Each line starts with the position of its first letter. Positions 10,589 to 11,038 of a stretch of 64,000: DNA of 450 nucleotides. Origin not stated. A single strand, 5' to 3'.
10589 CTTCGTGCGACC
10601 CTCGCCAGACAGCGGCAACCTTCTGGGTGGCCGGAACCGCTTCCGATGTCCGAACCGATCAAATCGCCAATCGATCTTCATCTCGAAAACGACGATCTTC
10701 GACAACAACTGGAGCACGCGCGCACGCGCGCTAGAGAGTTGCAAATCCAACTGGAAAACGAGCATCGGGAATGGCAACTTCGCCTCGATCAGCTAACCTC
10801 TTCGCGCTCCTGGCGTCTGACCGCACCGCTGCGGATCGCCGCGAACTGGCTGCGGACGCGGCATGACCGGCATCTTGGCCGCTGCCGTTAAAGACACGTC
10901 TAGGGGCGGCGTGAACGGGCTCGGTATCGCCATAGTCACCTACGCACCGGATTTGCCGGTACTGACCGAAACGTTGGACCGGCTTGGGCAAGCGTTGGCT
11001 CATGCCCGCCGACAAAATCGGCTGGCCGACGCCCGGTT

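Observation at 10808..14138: Three different sugar-modifying enzymes share a C-terminal coiled coil ending in SWR[LI]TxP[LV]R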

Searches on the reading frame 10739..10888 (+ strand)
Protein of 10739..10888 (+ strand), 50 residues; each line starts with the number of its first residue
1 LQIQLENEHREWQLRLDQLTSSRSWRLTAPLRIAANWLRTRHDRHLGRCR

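Call 12: find_homologous_proteins(query=A2, max_evalue=0.001)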
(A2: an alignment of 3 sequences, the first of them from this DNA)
Query A2 (3 sequences) (50 aa, profile of the alignment): 2 proteins with E <= 0.001 among 4 candidates.
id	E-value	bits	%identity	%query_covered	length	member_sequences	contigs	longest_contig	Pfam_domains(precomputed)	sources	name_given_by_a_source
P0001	2.1e-4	39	55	58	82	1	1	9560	-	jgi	jgi:hypothetical protein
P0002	8.2e-4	37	76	34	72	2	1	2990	-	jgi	jgi:hypothetical protein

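Call 13: find_related_loci(query=A2, collection=genome_contigs, flank=10000)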
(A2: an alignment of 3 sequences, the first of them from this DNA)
Query A2 (50 aa) in genome_contigs; peptide patterns used: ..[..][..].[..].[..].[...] (x = any residue, [..] = any of these).
599 stretches matched a pattern (row limit reached: there are more); 19 encode a relative of the query (tblastn E <= 1e-3); 19 distinct loci.
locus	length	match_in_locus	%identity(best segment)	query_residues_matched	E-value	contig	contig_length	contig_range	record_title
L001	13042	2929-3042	50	2-38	5e-6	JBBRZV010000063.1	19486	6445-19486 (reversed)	MAG: Actinomycetales bacterium isolate metawrap_la5_9 metawrap_la5_9_K_620882_L_19486_cov_20.0321, whole genome shotgun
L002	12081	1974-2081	50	4-39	6e-6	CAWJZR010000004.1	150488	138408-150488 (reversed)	MAG: uncultured Alphaproteobacteria bacterium isolate MFD07639.bin.2.34 genome assembly, contig: contig_20295, whole gen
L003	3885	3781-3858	60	4-33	7e-6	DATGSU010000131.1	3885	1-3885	MAG TPA_asm: Wenzhouxiangella sp. isolate SMAG_U10485 k141_445399, whole genome shotgun sequence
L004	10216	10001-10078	60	4-33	7e-6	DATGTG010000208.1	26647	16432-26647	MAG TPA_asm: Wenzhouxiangella sp. isolate SMAG_U10497 k141_1132503, whole genome shotgun sequence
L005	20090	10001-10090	57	10-39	6e-6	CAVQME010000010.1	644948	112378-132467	MAG: uncultured Actinomycetes bacterium isolate MFD00032.bin.1.257 genome assembly, contig: contig_9014, whole genome sh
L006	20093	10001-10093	55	11-41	7e-6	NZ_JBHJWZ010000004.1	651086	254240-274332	Microbacterium sp. NPDC056044 NPDC056044_T25_F2.ctg-0004, whole genome shotgun sequence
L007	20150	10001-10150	38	1-47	2e-5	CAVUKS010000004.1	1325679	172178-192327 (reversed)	MAG: uncultured beta proteobacterium isolate MFD00392.bin.2.36 genome assembly, contig: contig_17379, whole genome shotg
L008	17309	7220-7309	50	3-32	8e-5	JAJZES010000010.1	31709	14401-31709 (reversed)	MAG: Proteobacteria bacterium isolate LL2.bin43 NODE_1185_length_31709_cov_10.6252, whole genome shotgun sequence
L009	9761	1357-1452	56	4-39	2e-5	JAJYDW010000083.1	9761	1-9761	MAG: Planctomycetota bacterium isolate DBS1-1.bin122 NODE_12849_length_9761_cov_3.842848, whole genome shotgun sequence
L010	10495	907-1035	47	4-46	3e-5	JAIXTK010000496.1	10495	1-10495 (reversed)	MAG: Acetobacteraceae bacterium isolate C8_MAG_00037 pond_C8_MAG_00037_000000000288, whole genome shotgun sequence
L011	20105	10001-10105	46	16-50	4e-5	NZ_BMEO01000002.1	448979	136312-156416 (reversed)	Marinicella pacifica strain CGMCC 1.12181 sequence02, whole genome shotgun sequence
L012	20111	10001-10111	43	3-39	5e-5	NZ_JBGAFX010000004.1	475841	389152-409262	MAG: Dokdonella sp. isolate MAG_MBR_H125.46 MBRH125-46_opera_contig_136, whole genome shotgun sequence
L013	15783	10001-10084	54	5-32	4e-5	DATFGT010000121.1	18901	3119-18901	MAG TPA_asm: Rhodanobacteraceae bacterium isolate SMAG_U8670 k141_1887672, whole genome shotgun sequence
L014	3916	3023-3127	46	16-50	5e-5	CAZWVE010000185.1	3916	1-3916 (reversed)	MAG TPA_asm: uncultured Marinicella sp. isolate SRP187154_co1_39 genome assembly, contig: NODE_35939_length_3916_cov_4.7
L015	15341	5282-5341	70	19-38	5e-5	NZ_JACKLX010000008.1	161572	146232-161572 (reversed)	MAG: Accumulibacter sp. isolate HK-STAS-PROT-103 HK-STAS-PROT-103_8, whole genome shotgun sequence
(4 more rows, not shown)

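Call 18: search_solved_structures(query=A2, max_evalue=10, show_alignments=3)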
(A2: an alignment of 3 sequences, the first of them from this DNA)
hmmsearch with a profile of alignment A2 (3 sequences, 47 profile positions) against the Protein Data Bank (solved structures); distinct sequences matched with E-value up to 10: 5.
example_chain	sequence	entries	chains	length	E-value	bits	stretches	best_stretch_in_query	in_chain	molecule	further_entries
4up4_A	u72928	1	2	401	0.21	14.5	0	10-34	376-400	LECTIN PVL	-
2bwm_A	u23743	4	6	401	0.32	13.9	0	12-34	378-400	PSATHYRELLA VELUTINA LECTIN PVL | PSATHYRELLA VELUTINA LECTIN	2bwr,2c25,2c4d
1du5_A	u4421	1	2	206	0.78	12.7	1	13-28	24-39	ZEAMATIN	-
2yf0_A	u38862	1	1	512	1.6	11.6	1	5-24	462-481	MYOTUBULARIN-RELATED PROTEIN 6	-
6xxz_A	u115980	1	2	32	7.2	9.6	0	3-15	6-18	2-EK-4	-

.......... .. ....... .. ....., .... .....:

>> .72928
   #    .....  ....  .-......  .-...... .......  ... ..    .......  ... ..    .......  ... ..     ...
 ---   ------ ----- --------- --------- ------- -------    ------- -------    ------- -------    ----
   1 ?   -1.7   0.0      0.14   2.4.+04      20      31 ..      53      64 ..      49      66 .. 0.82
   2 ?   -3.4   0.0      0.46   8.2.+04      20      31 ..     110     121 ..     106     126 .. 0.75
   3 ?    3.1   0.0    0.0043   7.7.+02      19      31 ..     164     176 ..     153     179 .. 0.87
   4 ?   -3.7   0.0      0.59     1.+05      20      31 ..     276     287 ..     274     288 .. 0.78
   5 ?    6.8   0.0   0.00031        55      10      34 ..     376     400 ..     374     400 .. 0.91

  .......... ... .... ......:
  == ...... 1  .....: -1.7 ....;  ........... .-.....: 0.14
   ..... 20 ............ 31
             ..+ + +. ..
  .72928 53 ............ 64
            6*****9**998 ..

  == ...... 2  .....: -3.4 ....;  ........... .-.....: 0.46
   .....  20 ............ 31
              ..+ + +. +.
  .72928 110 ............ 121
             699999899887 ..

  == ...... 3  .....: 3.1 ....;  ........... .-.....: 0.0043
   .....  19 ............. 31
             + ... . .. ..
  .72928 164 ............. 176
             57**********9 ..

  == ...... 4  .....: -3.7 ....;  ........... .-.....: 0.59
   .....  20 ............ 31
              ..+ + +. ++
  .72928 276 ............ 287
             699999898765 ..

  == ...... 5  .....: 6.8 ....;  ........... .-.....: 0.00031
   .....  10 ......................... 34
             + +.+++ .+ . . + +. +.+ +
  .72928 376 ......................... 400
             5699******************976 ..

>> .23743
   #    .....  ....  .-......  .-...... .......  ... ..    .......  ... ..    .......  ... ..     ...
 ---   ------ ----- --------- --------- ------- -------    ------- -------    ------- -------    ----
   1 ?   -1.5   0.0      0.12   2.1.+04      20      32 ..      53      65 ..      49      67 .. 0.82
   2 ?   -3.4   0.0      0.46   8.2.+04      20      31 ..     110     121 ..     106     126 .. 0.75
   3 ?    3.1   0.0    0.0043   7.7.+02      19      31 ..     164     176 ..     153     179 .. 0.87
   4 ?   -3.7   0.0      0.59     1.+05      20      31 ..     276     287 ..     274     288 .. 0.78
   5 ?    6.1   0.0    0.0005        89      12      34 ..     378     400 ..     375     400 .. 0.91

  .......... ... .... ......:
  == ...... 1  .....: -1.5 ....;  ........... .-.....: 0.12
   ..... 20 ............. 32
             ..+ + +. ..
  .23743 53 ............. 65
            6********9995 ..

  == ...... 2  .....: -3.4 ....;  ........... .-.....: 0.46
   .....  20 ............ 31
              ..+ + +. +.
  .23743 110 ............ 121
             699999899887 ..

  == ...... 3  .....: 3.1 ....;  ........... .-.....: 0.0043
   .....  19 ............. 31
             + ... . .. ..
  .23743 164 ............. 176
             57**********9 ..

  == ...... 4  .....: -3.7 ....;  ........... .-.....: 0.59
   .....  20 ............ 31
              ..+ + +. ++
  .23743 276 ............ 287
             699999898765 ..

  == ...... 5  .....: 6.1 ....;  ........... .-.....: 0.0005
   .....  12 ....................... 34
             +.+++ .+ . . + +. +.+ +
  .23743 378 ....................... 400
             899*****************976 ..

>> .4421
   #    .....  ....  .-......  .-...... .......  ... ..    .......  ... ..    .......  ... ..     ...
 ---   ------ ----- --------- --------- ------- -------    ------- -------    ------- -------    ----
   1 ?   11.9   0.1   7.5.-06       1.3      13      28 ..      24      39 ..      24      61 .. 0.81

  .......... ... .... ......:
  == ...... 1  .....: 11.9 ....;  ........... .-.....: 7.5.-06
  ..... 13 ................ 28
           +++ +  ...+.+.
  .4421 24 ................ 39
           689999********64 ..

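Call 31: search_protein_representatives(alignment_id=A3)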
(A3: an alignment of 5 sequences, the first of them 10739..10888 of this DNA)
Query: 5 sequences, 75 profile positions. Proteins with E-value up to 0.001 (for the whole library): 2469; up to 1e-10: 15; up to 1e-30: 0. The best 150 are listed.
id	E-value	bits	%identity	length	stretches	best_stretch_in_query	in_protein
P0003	7.7e-22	93.1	-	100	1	1-75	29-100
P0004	1.4e-17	79.5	-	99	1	1-74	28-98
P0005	1.4e-16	76.3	-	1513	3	9-56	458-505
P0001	3.7e-16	74.9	-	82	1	1-56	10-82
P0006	2.1e-15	72.5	-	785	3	12-65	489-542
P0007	8.3e-15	70.6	-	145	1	13-72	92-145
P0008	2.9e-13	65.7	-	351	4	32-54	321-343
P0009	3.9e-12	62.1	-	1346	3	32-60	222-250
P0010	4.0e-12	62.0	-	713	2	20-56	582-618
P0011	7.7e-12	61.1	-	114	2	21-56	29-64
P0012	9.5e-12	60.8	-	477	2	11-56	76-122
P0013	1.4e-11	60.3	-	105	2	20-55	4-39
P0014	2.6e-11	59.4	-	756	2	11-56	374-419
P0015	7.2e-11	58.0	-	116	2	7-56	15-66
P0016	9.5e-11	57.6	-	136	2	2-70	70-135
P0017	1.2e-10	57.3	-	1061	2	30-68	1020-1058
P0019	3.6e-10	55.7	-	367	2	22-56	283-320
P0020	6.6e-10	54.9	-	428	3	22-54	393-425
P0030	4.4e-09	52.3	-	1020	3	27-59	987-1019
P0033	4.9e-09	52.1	-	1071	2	14-61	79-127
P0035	5.8e-09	51.9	-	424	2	29-53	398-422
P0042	1.7e-08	50.4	-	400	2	22-55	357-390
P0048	2.4e-08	49.9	-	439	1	5-56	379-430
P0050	2.4e-08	49.9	-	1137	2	22-70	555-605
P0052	3.3e-08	49.5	-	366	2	20-55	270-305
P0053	3.4e-08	49.4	-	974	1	11-70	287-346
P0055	4.1e-08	49.2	-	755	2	14-70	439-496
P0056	4.1e-08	49.2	-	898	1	6-61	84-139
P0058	4.8e-08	48.9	-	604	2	30-61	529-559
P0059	5.1e-08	48.8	-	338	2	9-59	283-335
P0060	5.4e-08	48.8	-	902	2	24-49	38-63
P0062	5.8e-08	48.7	-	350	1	12-65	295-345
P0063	5.9e-08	48.6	-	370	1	16-62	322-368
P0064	6.0e-08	48.6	-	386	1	1-63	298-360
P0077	1.0e-07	47.9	-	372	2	26-56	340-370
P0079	1.2e-07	47.7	-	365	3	8-56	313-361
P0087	1.6e-07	47.2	-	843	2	20-62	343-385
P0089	1.8e-07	47.1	-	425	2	28-65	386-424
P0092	2.0e-07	47.0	-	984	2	14-62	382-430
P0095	2.2e-07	46.8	-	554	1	10-58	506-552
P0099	2.5e-07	46.6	-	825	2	31-55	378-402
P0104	2.8e-07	46.5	-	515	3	9-59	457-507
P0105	2.8e-07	46.5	-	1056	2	21-53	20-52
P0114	3.5e-07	46.2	-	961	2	13-61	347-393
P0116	3.6e-07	46.1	-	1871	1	9-60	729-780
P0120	3.8e-07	46.1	-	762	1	5-62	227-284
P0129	4.3e-07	45.9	-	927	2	25-58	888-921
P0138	5.2e-07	45.6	-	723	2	6-53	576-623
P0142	6.1e-07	45.4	-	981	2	28-58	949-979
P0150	7.5e-07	45.1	-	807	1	6-59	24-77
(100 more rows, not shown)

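Call 36: search_protein_families(library=pfam, alignment_id=A4, max_evalue=0.001)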
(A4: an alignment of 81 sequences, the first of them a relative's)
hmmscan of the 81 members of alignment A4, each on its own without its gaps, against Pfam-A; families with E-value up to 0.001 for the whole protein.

A. member 1, P0005 (1513 aa): 5 families
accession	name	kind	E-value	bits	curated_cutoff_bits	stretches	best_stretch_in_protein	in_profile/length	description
PF05045.17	RgpF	-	6.4e-51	174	25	1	1267-1496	264-498/503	Rhamnan synthesis protein F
PF00534.26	Glycos_transf_1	-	2e-19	70.2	26.4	1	966-1140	5-170/172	Glycosyl transferases group 1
PF13692.12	Glyco_trans_1_4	-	3.3e-19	70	27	1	977-1126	4-140/142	Glycosyl transferases group 1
PF20706.3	GT4-conflict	-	1.2e-06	28.2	26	1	975-1111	198-335/385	Family 4 Glycosyltransferase in conflict systems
PF13469.12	Sulfotransfer_3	-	0.00072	20.3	27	0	9-205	2-214/216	Sulfotransferase family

B. families by the number of members that match (of 81 scanned): 59 families (the first 25 are shown)
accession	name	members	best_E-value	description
PF00535.33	Glycos_transf_2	27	1.9e-78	Glycosyl transferase family 2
PF13641.12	Glyco_tranf_2_3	18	8e-16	Glycosyltransferase like family 2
PF13692.12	Glyco_trans_1_4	14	1e-40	Glycosyl transferases group 1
PF10111.15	Glyco_tranf_2_2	14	6.4e-27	Glycosyltransferase like family 2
PF00534.26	Glycos_transf_1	13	2.9e-39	Glycosyl transferases group 1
PF08242.18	Methyltransf_12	13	3.5e-09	Methyltransferase domain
PF13489.12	Methyltransf_23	12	7.6e-21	Methyltransferase domain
PF13649.12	Methyltransf_25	11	3.5e-13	Methyltransferase domain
PF08241.18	Methyltransf_11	10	4.8e-18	Methyltransferase domain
PF20706.3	GT4-conflict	7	4.9e-11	Family 4 Glycosyltransferase in conflict systems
PF13439.12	Glyco_transf_4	6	1.8e-17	Glycosyltransferase Family 4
PF13632.12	Glyco_trans_2_3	6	1.1e-07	Glycosyl transferase family group 2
PF13469.12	Sulfotransfer_3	5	6.8e-32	Sulfotransferase family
PF13578.12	Methyltransf_24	5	1.5e-27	Methyltransferase domain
PF13847.12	Methyltransf_31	5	8.1e-14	Methyltransferase domain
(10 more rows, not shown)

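Call 50: search_protein_families(library=pfam, proteins=[P0006, P0050, P0053, P0055, P0087, P0092, P0114, P0116, P0120, P0138], max_evalue=0.0001)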
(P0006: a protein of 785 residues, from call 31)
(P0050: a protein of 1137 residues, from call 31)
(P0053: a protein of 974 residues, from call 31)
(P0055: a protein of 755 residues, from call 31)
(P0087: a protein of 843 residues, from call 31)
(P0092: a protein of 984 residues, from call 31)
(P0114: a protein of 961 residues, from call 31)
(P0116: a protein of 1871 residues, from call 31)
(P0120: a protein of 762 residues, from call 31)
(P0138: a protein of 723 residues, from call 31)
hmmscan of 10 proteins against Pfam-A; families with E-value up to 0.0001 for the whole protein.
P0006 (785 aa): 1 family
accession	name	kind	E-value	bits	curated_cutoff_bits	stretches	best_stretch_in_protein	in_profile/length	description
PF00534.26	Glycos_transf_1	-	4.7e-07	29.9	26.4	1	194-301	1-101/172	Glycosyl transferases group 1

P0050 (1137 aa): 8 families
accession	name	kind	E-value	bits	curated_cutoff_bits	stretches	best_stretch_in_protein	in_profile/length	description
PF00535.33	Glycos_transf_2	-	1.3e-23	84.2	23.3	1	663-823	1-167/168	Glycosyl transferase family 2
PF13489.12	Methyltransf_23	-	7.6e-21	75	27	1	42-201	13-161/164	Methyltransferase domain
PF08241.18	Methyltransf_11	-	5.4e-10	40.2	21.2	1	56-150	1-95/95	Methyltransferase domain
PF07021.18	MetW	-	8.8e-10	39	21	1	43-166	5-123/193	Methionine biosynthesis protein MetW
PF13847.12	Methyltransf_31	-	1.2e-09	38.4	27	1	49-154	1-113/145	Methyltransferase domain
PF08242.18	Methyltransf_12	-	3.5e-09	37.7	30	1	56-147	1-97/98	Methyltransferase domain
PF13649.12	Methyltransf_25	-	5.7e-07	30.6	27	1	55-146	1-97/97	Methyltransferase domain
PF10111.15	Glyco_tranf_2_2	-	9.9e-07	28.9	27.3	1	663-861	1-219/276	Glycosyltransferase like family 2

P0053 (974 aa): 3 families
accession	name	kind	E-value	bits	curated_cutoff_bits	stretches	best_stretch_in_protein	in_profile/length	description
PF00535.33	Glycos_transf_2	-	3.2e-32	112.2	23.3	2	683-858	1-164/168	Glycosyl transferase family 2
PF13641.12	Glyco_tranf_2_3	-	3.4e-15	57.1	27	1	682-913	3-223/230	Glycosyltransferase like family 2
PF13578.12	Methyltransf_24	-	5.9e-05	24.3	26.3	0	43-143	1-104/105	Methyltransferase domain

P0055 (755 aa): 2 families
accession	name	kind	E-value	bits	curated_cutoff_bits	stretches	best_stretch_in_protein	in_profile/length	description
PF13578.12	Methyltransf_24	-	7.1e-27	94.8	26.3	1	51-167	1-105/105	Methyltransferase domain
PF04102.17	SlyX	-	7e-05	23.8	30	0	339-388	5-54/67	SlyX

P0087 (843 aa): 9 families
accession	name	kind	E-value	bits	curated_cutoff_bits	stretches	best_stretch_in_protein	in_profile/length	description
PF13692.12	Glyco_trans_1_4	-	1.6e-30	106.7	27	1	673-809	3-142/142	Glycosyl transferases group 1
PF08241.18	Methyltransf_11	-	4.8e-18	66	21.2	1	43-136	1-95/95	Methyltransferase domain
PF13649.12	Methyltransf_25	-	4.3e-13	50.2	27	1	42-132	1-97/97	Methyltransferase domain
PF13847.12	Methyltransf_31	-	2.6e-11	43.8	27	1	40-148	5-114/145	Methyltransferase domain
PF00534.26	Glycos_transf_1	-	1.8e-09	37.8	26.4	1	675-822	19-171/172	Glycosyl transferases group 1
PF13489.12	Methyltransf_23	-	1.3e-07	32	27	1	39-150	23-130/164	Methyltransferase domain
PF08242.18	Methyltransf_12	-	3.8e-06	28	30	1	43-134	1-98/98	Methyltransferase domain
PF13524.12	Glyco_trans_1_2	-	1.1e-05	25.8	25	1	703-828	11-133/144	Glycosyl transferase-like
PF01209.24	Ubie_methyltran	-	1.7e-05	24.7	20.1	0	39-136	48-151/233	ubiE/COQ5 methyltransferase family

P0092 (984 aa): 2 families
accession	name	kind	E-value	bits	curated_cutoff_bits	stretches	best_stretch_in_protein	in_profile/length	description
PF13692.12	Glyco_trans_1_4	-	3.1e-20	73.3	27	1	808-942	3-142/142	Glycosyl transferases group 1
PF13439.12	Glyco_transf_4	-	1.8e-17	64.3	28.5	1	21-150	3-170/170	Glycosyltransferase Family 4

P0114 (961 aa): 2 families
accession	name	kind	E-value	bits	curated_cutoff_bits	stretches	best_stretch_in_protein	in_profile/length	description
PF16261.11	DUF4915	-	4.2e-14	52.9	35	1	72-260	98-304/316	Domain of unknown function (DUF4915)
PF13524.12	Glyco_trans_1_2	-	5.2e-08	33.4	25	1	601-707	2-121/144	Glycosyl transferase-like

P0116 (1871 aa): 6 families
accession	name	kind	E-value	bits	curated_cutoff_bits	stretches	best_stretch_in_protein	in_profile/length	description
PF14307.12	Glyco_tran_WbsX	-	2.1e-134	448.9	25.1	1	859-1197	2-350/350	Glycosyltransferase WbsX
PF00534.26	Glycos_transf_1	-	2.9e-39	134.8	26.4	2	1387-1552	6-171/172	Glycosyl transferases group 1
PF13692.12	Glyco_trans_1_4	-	1.9e-36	125.9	27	2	1398-1537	3-141/142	Glycosyl transferases group 1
PF00535.33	Glycos_transf_2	-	1.3e-24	87.5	23.3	1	1579-1696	1-117/168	Glycosyl transferase family 2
PF13641.12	Glyco_tranf_2_3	-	4e-12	47.1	27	1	1577-1687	2-116/230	Glycosyltransferase like family 2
PF20706.3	GT4-conflict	-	4.4e-08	33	26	1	1406-1556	209-374/385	Family 4 Glycosyltransferase in conflict systems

P0120 (762 aa): 2 families
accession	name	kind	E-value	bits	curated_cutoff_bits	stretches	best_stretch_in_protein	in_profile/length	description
PF14307.12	Glyco_tran_WbsX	-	3.6e-129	431.6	25.1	1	335-674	1-350/350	Glycosyltransferase WbsX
PF08241.18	Methyltransf_11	-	8.2e-10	39.6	21.2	1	56-110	43-94/95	Methyltransferase domain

P0138 (723 aa): 6 families
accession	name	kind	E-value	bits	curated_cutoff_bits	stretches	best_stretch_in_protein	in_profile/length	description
PF13847.12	Methyltransf_31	-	8.1e-14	52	27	1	57-135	5-86/145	Methyltransferase domain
PF13649.12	Methyltransf_25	-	4e-12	47.1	27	1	59-143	1-83/97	Methyltransferase domain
PF08241.18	Methyltransf_11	-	3.1e-11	44.2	21.2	1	60-140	1-74/95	Methyltransferase domain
PF08242.18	Methyltransf_12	-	3.3e-08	34.6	30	1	60-144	1-83/98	Methyltransferase domain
PF03848.20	TehB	-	1.9e-07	31.2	20.4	1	52-164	27-132/193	Tellurite resistance protein TehB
PF13489.12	Methyltransf_23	-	1.9e-06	28.2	27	1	43-136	10-94/164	Methyltransferase domain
